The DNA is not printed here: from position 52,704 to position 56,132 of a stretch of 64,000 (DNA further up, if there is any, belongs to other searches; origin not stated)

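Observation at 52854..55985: Single polypeptide fusing a PLP-dependent decarboxylase, TPR repeats and an ATP-grasp-like ligase domain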

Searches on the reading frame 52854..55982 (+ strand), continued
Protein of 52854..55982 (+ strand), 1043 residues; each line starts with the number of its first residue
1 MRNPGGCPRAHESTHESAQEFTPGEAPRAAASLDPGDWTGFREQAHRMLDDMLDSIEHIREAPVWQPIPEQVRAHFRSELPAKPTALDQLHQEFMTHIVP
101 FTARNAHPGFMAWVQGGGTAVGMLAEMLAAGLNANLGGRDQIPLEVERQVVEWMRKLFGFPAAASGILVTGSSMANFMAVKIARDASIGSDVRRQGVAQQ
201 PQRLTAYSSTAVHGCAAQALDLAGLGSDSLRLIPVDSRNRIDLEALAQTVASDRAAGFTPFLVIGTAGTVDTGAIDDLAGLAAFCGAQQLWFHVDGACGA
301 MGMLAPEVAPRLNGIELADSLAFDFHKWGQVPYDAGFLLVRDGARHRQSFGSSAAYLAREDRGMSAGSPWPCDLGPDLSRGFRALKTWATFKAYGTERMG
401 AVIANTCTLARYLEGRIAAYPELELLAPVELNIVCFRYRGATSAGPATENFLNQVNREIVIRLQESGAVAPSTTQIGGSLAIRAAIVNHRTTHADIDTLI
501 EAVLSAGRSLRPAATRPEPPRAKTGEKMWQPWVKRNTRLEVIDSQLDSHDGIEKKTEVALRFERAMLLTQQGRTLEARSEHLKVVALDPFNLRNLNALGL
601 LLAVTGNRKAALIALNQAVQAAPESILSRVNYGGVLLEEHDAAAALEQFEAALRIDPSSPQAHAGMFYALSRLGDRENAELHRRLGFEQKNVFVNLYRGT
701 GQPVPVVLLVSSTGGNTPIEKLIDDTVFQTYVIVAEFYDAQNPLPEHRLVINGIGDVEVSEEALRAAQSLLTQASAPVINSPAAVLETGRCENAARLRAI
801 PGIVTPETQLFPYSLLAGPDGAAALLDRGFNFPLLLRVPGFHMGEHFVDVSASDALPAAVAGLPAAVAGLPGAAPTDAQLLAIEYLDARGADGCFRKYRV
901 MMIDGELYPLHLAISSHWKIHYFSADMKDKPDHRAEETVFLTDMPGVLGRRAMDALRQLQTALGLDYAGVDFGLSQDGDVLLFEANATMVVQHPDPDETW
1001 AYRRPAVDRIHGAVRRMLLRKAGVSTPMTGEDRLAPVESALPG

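Call 6: find_homologous_proteins(query=window:52854-55982:+, max_evalue=0.00001)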
Query window:52854-55982:+ (1043 aa): 1162 proteins with E <= 0.00001 among 8000 candidates; the best 120 are listed.
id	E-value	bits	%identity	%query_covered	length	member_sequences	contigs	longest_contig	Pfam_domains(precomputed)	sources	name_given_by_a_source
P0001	0.0e+0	2241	100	95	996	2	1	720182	PF00282.26,PF13428.13,PF07719.24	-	-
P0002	0.0e+0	1941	83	100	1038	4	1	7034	PF13431.13,PF00282.26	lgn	-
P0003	0.0e+0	1875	81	99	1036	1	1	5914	PF13431.13,PF00282.26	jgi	jgi:aromatic-L-amino-acid decarboxylase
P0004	0.0e+0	1813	79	97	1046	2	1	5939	PF14559.13,PF13431.13,PF00282.26,PF13414.13,PF13428.13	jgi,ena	-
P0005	0.0e+0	1811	80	97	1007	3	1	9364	PF00282.26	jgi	jgi:glutamate/tyrosine decarboxylase-like PLP-dependent enzyme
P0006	0.0e+0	1809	79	98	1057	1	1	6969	PF13431.13,PF00282.26,PF13414.13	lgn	-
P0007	0.0e+0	1726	75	100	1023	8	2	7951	PF00282.26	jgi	jgi:aromatic-L-amino-acid decarboxylase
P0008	0.0e+0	1724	75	99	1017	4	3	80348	PF00282.26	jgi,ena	jgi:glutamate/tyrosine decarboxylase-like PLP-dependent enzyme/Tfp pilus assembly protein PilF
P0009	0.0e+0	1719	74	100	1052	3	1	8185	PF14559.13,PF13431.13,PF00282.26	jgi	jgi:glutamate/tyrosine decarboxylase-like PLP-dependent enzyme/glutathione synthase/RimK-type ligase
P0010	0.0e+0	1715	77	95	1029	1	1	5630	PF00282.26,PF13432.13,PF07719.24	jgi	jgi:aromatic-L-amino-acid/L-tryptophan decarboxylase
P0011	0.0e+0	1710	75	98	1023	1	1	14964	PF00282.26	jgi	jgi:aromatic-L-amino-acid decarboxylase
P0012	0.0e+0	1659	73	98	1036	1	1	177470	PF00282.26,PF13432.13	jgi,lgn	jgi:glutamate/tyrosine decarboxylase-like PLP-dependent enzyme/Tfp pilus assembly protein PilF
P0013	0.0e+0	1622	71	97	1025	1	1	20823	PF00282.26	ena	-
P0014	0.0e+0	1621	71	97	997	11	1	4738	PF14559.13,PF13431.13,PF00282.26,PF13428.13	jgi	jgi:aromatic-L-amino-acid decarboxylase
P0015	0.0e+0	1617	71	98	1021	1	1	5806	PF14559.13,PF13431.13,PF00282.26,PF13414.13,PF13424.13,PF13428.13,PF13181.13,PF07719.24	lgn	-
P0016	0.0e+0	1594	73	94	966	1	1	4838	PF14559.13,PF13431.13,PF00282.26,PF13432.13,PF13428.13,PF07719.24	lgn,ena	-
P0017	0.0e+0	1577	69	98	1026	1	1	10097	PF00282.26,PF13432.13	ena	-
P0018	0.0e+0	1567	69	98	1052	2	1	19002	PF00282.26,PF07719.24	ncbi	ncbi:MAG: pyridoxal-dependent decarboxylase [Terracidiphilus sp.]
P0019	0.0e+0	1565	69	97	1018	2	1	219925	PF00282.26,PF13432.13,PF07719.24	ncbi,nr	ncbi:MAG TPA: pyridoxal-dependent decarboxylase [Acidobacteriaceae bacterium]|nr:pyridoxal-dependent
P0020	0.0e+0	1563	69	95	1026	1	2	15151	PF00282.26,PF07719.24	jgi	jgi:aromatic-L-amino-acid/L-tryptophan decarboxylase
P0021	0.0e+0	1554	83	81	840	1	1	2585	PF14559.13,PF00282.26,PF13432.13,PF07719.24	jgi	jgi:selenocysteine lyase/cysteine desulfurase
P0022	0.0e+0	1551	67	98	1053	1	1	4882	PF00282.26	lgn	-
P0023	0.0e+0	1542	68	96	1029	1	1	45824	PF00282.26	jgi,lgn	jgi:glutamate/tyrosine decarboxylase-like PLP-dependent enzyme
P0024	0.0e+0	1536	68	97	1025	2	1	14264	PF00282.26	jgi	jgi:aromatic-L-amino-acid/L-tryptophan decarboxylase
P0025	0.0e+0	1533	69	96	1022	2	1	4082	PF13431.13,PF00282.26,PF13432.13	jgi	jgi:aromatic-L-amino-acid/L-tryptophan decarboxylase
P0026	0.0e+0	1532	68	97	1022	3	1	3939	PF00282.26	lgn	-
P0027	0.0e+0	1532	75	87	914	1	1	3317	PF00282.26,PF13432.13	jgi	jgi:aromatic-L-amino-acid decarboxylase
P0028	0.0e+0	1530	69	95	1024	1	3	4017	PF00282.26,PF01212.28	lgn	-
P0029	0.0e+0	1529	67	97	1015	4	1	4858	PF14559.13,PF00282.26,PF13414.13,PF13428.13,PF13181.13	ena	-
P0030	0.0e+0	1523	66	98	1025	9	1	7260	PF00282.26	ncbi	-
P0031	0.0e+0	1523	68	95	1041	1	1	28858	PF00282.26,PF00266.26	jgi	jgi:aromatic-L-amino-acid/L-tryptophan decarboxylase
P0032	0.0e+0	1519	68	95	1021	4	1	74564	PF14559.13,PF00282.26,PF13428.13,PF01212.28,PF07719.24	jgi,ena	-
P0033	0.0e+0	1519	68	95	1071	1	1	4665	PF00282.26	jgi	jgi:aromatic-L-amino-acid/L-tryptophan decarboxylase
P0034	0.0e+0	1514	66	97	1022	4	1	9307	PF00282.26,PF07719.24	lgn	-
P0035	0.0e+0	1514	67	98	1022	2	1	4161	PF14559.13,PF00282.26,PF00266.26,PF13432.13,PF07719.24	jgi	jgi:aromatic-L-amino-acid/L-tryptophan decarboxylase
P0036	0.0e+0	1505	67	96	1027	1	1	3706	PF00282.26,PF00266.26,PF07719.24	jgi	jgi:aromatic-L-amino-acid/L-tryptophan decarboxylase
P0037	0.0e+0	1501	67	98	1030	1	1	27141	PF00282.26,PF13432.13,PF13428.13,PF07719.24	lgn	-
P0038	0.0e+0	1500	69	94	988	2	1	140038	PF00282.26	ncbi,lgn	-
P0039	0.0e+0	1498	67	95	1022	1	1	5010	PF14559.13,PF00282.26,PF13424.13,PF13432.13,PF13428.13,PF07719.24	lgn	-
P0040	0.0e+0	1495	67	97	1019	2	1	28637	PF00282.26,PF13414.13,PF13424.13,PF13181.13,PF07719.24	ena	-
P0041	0.0e+0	1494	65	98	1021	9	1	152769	PF14559.13,PF13431.13,PF00282.26,PF13414.13,PF13424.13,PF13432.13,PF13428.13,PF07719.24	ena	-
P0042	0.0e+0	1482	66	96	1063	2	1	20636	PF14559.13,PF00282.26,PF00515.35,PF13424.13,PF13432.13,PF13428.13,PF13181.13,PF07719.24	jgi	jgi:aromatic-L-amino-acid decarboxylase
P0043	0.0e+0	1473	66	95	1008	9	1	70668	PF14559.13,PF13431.13,PF00282.26,PF13414.13,PF00515.35,PF13424.13,PF13432.13,PF13428.13,PF13181.13,PF07719.24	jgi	jgi:aromatic-L-amino-acid decarboxylase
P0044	0.0e+0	1470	65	97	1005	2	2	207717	PF13431.13,PF13414.13,PF13428.13,PF14559.13,PF00282.26,PF13371.13,PF00515.35,PF13424.13,PF13432.13,PF01212.28,PF13181.13,PF07719.24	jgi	jgi:aromatic-L-amino-acid decarboxylase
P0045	0.0e+0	1463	66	95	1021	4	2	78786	PF14559.13,PF00282.26,PF00515.35,PF13424.13,PF13432.13,PF13428.13,PF13181.13,PF07719.24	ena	-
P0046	0.0e+0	1462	65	96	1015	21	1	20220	PF14559.13,PF00282.26,PF13414.13,PF13424.13,PF13432.13,PF13428.13,PF13181.13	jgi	jgi:glutamate/tyrosine decarboxylase-like PLP-dependent enzyme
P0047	0.0e+0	1460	65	96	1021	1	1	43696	PF14559.13,PF00282.26,PF13414.13,PF07719.24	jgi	jgi:glutamate/tyrosine decarboxylase-like PLP-dependent enzyme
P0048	0.0e+0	1459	65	95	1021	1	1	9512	PF14559.13,PF00282.26,PF13414.13,PF13181.13,PF07719.24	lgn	-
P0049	0.0e+0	1457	66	96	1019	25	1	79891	PF14559.13,PF00282.26,PF13424.13,PF13428.13,PF13181.13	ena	-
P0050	0.0e+0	1455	64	97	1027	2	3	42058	PF14559.13,PF13431.13,PF00282.26,PF13414.13,PF00515.35,PF13424.13,PF13432.13,PF13428.13,PF13181.13,PF07719.24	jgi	jgi:glutamate/tyrosine decarboxylase-like PLP-dependent enzyme/glutathione synthase/RimK-type ligase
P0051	0.0e+0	1454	64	98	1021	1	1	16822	PF00282.26,PF00266.26,PF13428.13,PF07719.24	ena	-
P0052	0.0e+0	1453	64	98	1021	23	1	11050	PF00282.26,PF00266.26,PF07719.24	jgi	-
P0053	0.0e+0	1453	65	96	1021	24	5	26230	PF00282.26,PF13181.13,PF07719.24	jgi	jgi:glutamate/tyrosine decarboxylase-like PLP-dependent enzyme/Flp pilus assembly protein TadD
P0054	0.0e+0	1453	65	95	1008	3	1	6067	PF14559.13,PF13431.13,PF00282.26,PF00515.35,PF13424.13,PF13432.13,PF13428.13,PF01212.28,PF13181.13,PF07719.24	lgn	-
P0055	0.0e+0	1450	65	95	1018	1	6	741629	PF14559.13,PF13431.13,PF00282.26,PF13414.13,PF00515.35,PF13424.13,PF13432.13,PF13428.13,PF13181.13,PF07719.24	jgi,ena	jgi:aromatic-L-amino-acid decarboxylase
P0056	0.0e+0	1446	65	95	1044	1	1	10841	PF14559.13,PF00282.26,PF13428.13,PF07719.24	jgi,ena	-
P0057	0.0e+0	1445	65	96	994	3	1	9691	PF14559.13,PF00282.26,PF13414.13,PF13424.13,PF13432.13,PF13428.13,PF07719.24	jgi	jgi:aromatic-L-amino-acid/L-tryptophan decarboxylase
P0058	0.0e+0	1443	64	96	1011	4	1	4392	PF14559.13,PF13431.13,PF00282.26,PF13424.13,PF13432.13,PF13428.13,PF13181.13,PF07719.24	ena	-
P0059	0.0e+0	1443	64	97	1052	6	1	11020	PF14559.13,PF13431.13,PF00282.26,PF13414.13,PF00515.35,PF13424.13,PF13432.13,PF13428.13,PF13181.13,PF07719.24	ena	-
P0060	0.0e+0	1439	66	93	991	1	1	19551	PF14559.13,PF00282.26,PF13424.13,PF13428.13,PF01212.28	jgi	jgi:glutamate/tyrosine decarboxylase-like PLP-dependent enzyme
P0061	0.0e+0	1439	65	95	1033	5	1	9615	PF14559.13,PF00282.26,PF13424.13,PF13432.13,PF13428.13,PF13181.13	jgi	jgi:glutamate/tyrosine decarboxylase-like PLP-dependent enzyme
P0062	0.0e+0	1438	64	96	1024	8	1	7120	PF14559.13,PF00282.26,PF13414.13,PF00515.35,PF13428.13,PF01212.28,PF13181.13,PF07719.24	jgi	-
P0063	0.0e+0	1436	65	96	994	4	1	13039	PF00282.26,PF13414.13,PF13424.13,PF13428.13,PF13181.13,PF07719.24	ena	-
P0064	0.0e+0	1435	65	94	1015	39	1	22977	PF14559.13,PF00282.26,PF13414.13,PF00515.35,PF13424.13,PF13432.13,PF13181.13,PF07719.24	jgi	-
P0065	0.0e+0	1431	64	96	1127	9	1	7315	PF14559.13,PF13431.13,PF00282.26,PF13424.13,PF13432.13,PF13428.13,PF13181.13,PF07719.24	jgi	-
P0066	0.0e+0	1431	65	95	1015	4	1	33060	PF14559.13,PF13431.13,PF00282.26,PF13414.13,PF00515.35,PF13424.13,PF13432.13,PF13428.13,PF13181.13,PF07719.24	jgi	jgi:glutamate/tyrosine decarboxylase-like PLP-dependent enzyme/Flp pilus assembly protein TadD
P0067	0.0e+0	1429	64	97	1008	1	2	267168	PF14559.13,PF13431.13,PF00282.26,PF13424.13,PF00266.26,PF13428.13,PF01212.28,PF13181.13,PF07719.24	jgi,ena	jgi:glutamate/tyrosine decarboxylase-like PLP-dependent enzyme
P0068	0.0e+0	1428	64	96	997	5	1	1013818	PF14559.13,PF13431.13,PF00282.26,PF13414.13,PF00515.35,PF13424.13,PF13428.13,PF13181.13,PF07719.24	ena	-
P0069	0.0e+0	1428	64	97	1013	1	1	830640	PF14559.13,PF00282.26,PF13414.13,PF00266.26,PF13432.13,PF13428.13,PF13181.13,PF07719.24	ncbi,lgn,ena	-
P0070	0.0e+0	1427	64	95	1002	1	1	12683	PF14559.13,PF13431.13,PF00282.26,PF13414.13,PF00515.35,PF13424.13,PF13432.13,PF13428.13,PF13181.13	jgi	jgi:glutamate/tyrosine decarboxylase-like PLP-dependent enzyme/Tfp pilus assembly protein PilF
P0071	0.0e+0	1426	64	95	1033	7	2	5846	PF14559.13,PF13431.13,PF00282.26,PF13414.13,PF00515.35,PF13424.13,PF13432.13,PF13428.13,PF01212.28,PF13181.13,PF07719.24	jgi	-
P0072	0.0e+0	1425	65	96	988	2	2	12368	PF14559.13,PF13431.13,PF00282.26,PF13424.13,PF13432.13,PF13181.13,PF07719.24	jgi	jgi:aromatic-L-amino-acid decarboxylase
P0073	0.0e+0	1418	62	95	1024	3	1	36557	PF14559.13,PF00282.26,PF13181.13,PF07719.24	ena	-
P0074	0.0e+0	1415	63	95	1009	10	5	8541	PF14559.13,PF00282.26,PF13424.13,PF13428.13,PF01212.28,PF07719.24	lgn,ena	-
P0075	0.0e+0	1412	63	96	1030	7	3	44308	PF14559.13,PF00282.26,PF13414.13,PF00515.35,PF13424.13,PF13432.13,PF13428.13,PF13181.13,PF07719.24,PF13174.13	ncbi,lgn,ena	-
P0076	0.0e+0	1409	64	96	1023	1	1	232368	PF14559.13,PF13431.13,PF00282.26,PF13414.13,PF00515.35,PF13424.13,PF13432.13,PF13428.13,PF13181.13,PF07719.24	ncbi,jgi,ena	jgi:glutamate/tyrosine decarboxylase-like PLP-dependent enzyme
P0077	0.0e+0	1408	64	98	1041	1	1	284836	PF14559.13,PF00282.26,PF13424.13,PF13428.13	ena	-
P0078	0.0e+0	1407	64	96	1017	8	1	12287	PF14559.13,PF00282.26,PF13432.13,PF13428.13,PF13181.13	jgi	jgi:aromatic-L-amino-acid decarboxylase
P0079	0.0e+0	1403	64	95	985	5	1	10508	PF14559.13,PF13431.13,PF00282.26,PF00515.35,PF13424.13,PF13432.13,PF13428.13,PF01212.28,PF13181.13,PF07719.24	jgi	jgi:glutamate/tyrosine decarboxylase-like PLP-dependent enzyme/Tfp pilus assembly protein PilF/gluta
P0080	0.0e+0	1401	64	96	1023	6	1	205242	PF14559.13,PF00282.26,PF13414.13,PF13424.13,PF13428.13,PF13181.13,PF07719.24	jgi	jgi:glutamate/tyrosine decarboxylase-like PLP-dependent enzyme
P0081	0.0e+0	1401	65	94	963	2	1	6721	PF14559.13,PF13431.13,PF00282.26,PF13414.13,PF00515.35,PF13424.13,PF13428.13,PF13181.13,PF07719.24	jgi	jgi:aromatic-L-amino-acid decarboxylase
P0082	0.0e+0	1400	62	99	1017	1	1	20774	PF14559.13,PF00282.26,PF00515.35,PF13424.13,PF13432.13,PF13428.13,PF13181.13,PF07719.24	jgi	jgi:glutamate/tyrosine decarboxylase-like PLP-dependent enzyme/glutathione synthase/RimK-type ligase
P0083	0.0e+0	1395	64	92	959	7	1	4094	PF14559.13,PF13431.13,PF00282.26,PF13424.13,PF13432.13,PF13181.13,PF07719.24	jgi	jgi:glutamate/tyrosine decarboxylase-like PLP-dependent enzyme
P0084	0.0e+0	1394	63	96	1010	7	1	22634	PF14559.13,PF13431.13,PF00282.26,PF13414.13,PF00515.35,PF13424.13,PF13432.13,PF13181.13,PF07719.24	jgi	-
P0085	0.0e+0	1389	63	96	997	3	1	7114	PF14559.13,PF00282.26,PF13424.13,PF13428.13,PF07719.24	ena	-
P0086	0.0e+0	1386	63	95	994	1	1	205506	PF14559.13,PF13431.13,PF00282.26,PF00515.35,PF13424.13,PF13428.13,PF07719.24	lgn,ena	-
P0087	0.0e+0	1384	62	98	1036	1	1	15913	PF14559.13,PF00282.26,PF00515.35,PF13424.13,PF13432.13,PF13428.13,PF13181.13,PF07719.24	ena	-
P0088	0.0e+0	1382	61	96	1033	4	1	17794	PF00282.26,PF13414.13,PF00515.35,PF13432.13,PF13428.13,PF07719.24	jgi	-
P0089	0.0e+0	1378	61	97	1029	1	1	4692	PF14559.13,PF13431.13,PF00282.26,PF13414.13,PF00515.35,PF13424.13,PF13428.13,PF13181.13,PF07719.24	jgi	jgi:aromatic-L-amino-acid decarboxylase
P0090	0.0e+0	1377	63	96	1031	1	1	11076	PF14559.13,PF00282.26,PF13424.13,PF13432.13,PF13181.13,PF07719.24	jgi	jgi:aromatic-L-amino-acid/L-tryptophan decarboxylase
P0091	0.0e+0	1375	64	96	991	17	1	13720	PF14559.13,PF13431.13,PF00282.26,PF00515.35,PF13424.13,PF00266.26,PF13432.13,PF13181.13,PF07719.24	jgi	jgi:aromatic-L-amino-acid decarboxylase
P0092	0.0e+0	1374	61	96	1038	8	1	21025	PF14559.13,PF13431.13,PF00282.26,PF13414.13,PF13428.13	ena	-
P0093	0.0e+0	1372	61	95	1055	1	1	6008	PF00282.26,PF00515.35,PF13424.13,PF07719.24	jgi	jgi:glutamate/tyrosine decarboxylase-like PLP-dependent enzyme/Flp pilus assembly protein TadD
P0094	0.0e+0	1372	63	97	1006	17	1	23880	PF14559.13,PF13431.13,PF00282.26,PF13414.13,PF00515.35,PF13424.13,PF13432.13,PF13181.13,PF07719.24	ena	-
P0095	0.0e+0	1372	61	99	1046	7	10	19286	PF13431.13,PF00282.26,PF13414.13,PF13181.13,PF07719.24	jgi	jgi:aromatic-L-amino-acid decarboxylase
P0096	0.0e+0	1370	63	96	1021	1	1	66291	PF14559.13,PF13431.13,PF00282.26,PF13414.13,PF00515.35,PF13424.13,PF13432.13,PF13181.13,PF07719.24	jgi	jgi:aromatic-L-amino-acid/L-tryptophan decarboxylase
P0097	0.0e+0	1368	63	96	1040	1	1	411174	PF14559.13,PF00282.26,PF13424.13,PF13432.13,PF13181.13,PF07719.24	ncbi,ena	-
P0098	0.0e+0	1368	62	97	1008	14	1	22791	PF13431.13,PF00282.26,PF00515.35,PF07719.24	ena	-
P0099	0.0e+0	1368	61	96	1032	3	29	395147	PF14559.13,PF13431.13,PF00282.26,PF13424.13,PF13432.13,PF13428.13,PF13181.13,PF07719.24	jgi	jgi:aromatic-L-amino-acid decarboxylase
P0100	0.0e+0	1367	62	97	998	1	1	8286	PF14559.13,PF13431.13,PF00282.26,PF13414.13,PF00515.35,PF13424.13,PF13432.13,PF13428.13,PF13181.13,PF07719.24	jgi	jgi:aromatic-L-amino-acid decarboxylase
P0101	0.0e+0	1366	64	96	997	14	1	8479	PF14559.13,PF13431.13,PF00282.26,PF13414.13,PF00515.35,PF13424.13,PF13432.13,PF13428.13,PF13181.13,PF07719.24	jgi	jgi:aromatic-L-amino-acid/L-tryptophan decarboxylase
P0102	0.0e+0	1365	63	93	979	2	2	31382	PF14559.13,PF13431.13,PF00282.26,PF00515.35,PF13424.13,PF13428.13,PF07719.24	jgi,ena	-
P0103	0.0e+0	1365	64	95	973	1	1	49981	PF14559.13,PF00282.26,PF13181.13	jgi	jgi:aromatic-L-amino-acid/L-tryptophan decarboxylase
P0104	0.0e+0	1365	62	96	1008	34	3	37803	PF00282.26,PF00515.35,PF07719.24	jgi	jgi:aromatic-L-amino-acid/L-tryptophan decarboxylase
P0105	0.0e+0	1365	63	97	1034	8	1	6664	PF14559.13,PF00282.26,PF13424.13,PF13432.13,PF13181.13,PF07719.24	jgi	jgi:aromatic-L-amino-acid/L-tryptophan decarboxylase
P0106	0.0e+0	1364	61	95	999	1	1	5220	PF14559.13,PF00282.26,PF00515.35,PF07719.24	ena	-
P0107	0.0e+0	1364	63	96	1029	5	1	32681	PF14559.13,PF13431.13,PF00282.26,PF13414.13,PF00515.35,PF13424.13,PF13432.13,PF13181.13,PF07719.24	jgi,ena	-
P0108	0.0e+0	1364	62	96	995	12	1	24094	PF14559.13,PF00282.26,PF13424.13,PF13432.13,PF13181.13,PF07719.24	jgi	-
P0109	0.0e+0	1361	63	96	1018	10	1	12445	PF14559.13,PF00282.26,PF13424.13,PF13432.13,PF13181.13,PF07719.24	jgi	-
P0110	0.0e+0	1359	63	96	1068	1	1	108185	PF14559.13,PF13431.13,PF00282.26,PF13414.13,PF00515.35,PF13424.13,PF13432.13,PF13181.13,PF07719.24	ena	-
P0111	0.0e+0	1358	61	97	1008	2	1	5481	PF14559.13,PF13431.13,PF00282.26,PF00515.35,PF07719.24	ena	-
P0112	0.0e+0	1358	64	95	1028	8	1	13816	PF14559.13,PF13431.13,PF00282.26,PF00515.35,PF13424.13,PF13432.13,PF13428.13,PF13181.13,PF07719.24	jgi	jgi:aromatic-L-amino-acid decarboxylase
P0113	0.0e+0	1357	62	96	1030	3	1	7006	PF14559.13,PF00282.26,PF13424.13,PF13432.13,PF13181.13,PF07719.24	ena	-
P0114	0.0e+0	1356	63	96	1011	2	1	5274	PF14559.13,PF00282.26,PF13424.13,PF13432.13,PF13181.13,PF07719.24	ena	-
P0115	0.0e+0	1354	63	96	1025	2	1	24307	PF14559.13,PF00282.26,PF13424.13,PF00266.26,PF13432.13,PF13428.13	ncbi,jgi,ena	jgi:glutamate/tyrosine decarboxylase-like PLP-dependent enzyme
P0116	0.0e+0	1354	62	97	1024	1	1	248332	PF14559.13,PF13431.13,PF00282.26,PF00515.35,PF13424.13,PF13432.13,PF13181.13,PF07719.24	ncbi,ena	-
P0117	0.0e+0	1353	63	96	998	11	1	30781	PF14559.13,PF00282.26,PF00515.35,PF13424.13,PF13432.13,PF13181.13,PF07719.24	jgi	jgi:aromatic-L-amino-acid decarboxylase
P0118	0.0e+0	1352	63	96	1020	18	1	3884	PF14559.13,PF13431.13,PF00282.26,PF13414.13,PF00515.35,PF13424.13,PF13432.13,PF13181.13,PF07719.24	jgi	jgi:aromatic-L-amino-acid decarboxylase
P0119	0.0e+0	1352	60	97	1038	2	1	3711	PF00282.26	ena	-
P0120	0.0e+0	1350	62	95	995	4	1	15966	PF13431.13,PF00282.26,PF13424.13,PF13432.13,PF13181.13,PF07719.24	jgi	jgi:aromatic-L-amino-acid decarboxylase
